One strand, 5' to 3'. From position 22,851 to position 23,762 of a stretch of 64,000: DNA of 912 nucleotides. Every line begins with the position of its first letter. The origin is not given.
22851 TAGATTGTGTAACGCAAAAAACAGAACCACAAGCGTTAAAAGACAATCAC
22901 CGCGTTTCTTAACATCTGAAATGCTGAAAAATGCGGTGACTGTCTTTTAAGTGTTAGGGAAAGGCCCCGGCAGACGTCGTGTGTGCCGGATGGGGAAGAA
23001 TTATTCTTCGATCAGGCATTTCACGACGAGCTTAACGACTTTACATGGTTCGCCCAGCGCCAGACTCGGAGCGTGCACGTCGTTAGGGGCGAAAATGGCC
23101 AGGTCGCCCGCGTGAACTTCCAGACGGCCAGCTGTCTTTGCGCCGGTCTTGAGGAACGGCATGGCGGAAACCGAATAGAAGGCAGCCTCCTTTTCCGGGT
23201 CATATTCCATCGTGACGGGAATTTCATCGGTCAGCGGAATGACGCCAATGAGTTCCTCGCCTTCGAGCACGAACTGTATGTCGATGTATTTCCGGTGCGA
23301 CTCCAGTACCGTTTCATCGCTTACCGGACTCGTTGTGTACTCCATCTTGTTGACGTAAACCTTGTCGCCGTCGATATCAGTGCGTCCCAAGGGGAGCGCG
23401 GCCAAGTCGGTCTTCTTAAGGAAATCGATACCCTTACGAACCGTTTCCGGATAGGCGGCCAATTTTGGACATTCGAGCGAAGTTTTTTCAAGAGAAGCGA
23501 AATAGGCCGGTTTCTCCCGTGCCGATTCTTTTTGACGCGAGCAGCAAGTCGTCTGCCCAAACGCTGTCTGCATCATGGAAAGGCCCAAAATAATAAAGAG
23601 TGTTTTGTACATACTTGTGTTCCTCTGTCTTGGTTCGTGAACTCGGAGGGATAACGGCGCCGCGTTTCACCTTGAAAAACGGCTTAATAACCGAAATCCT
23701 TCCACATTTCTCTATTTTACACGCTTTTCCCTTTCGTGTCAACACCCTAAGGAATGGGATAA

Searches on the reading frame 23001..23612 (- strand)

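Call 54: search_protein_families(library=pfam, proteins=[window:23001-23612:-], max_evalue=0.001)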
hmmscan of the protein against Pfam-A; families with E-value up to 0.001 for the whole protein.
window:23001-23612:- (203 aa): 1 family
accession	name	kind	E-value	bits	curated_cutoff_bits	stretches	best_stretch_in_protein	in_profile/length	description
PF04074.18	DUF386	-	2e-34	119.2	26.5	1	54-198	13-143/145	YhcH/YjgK/YiaL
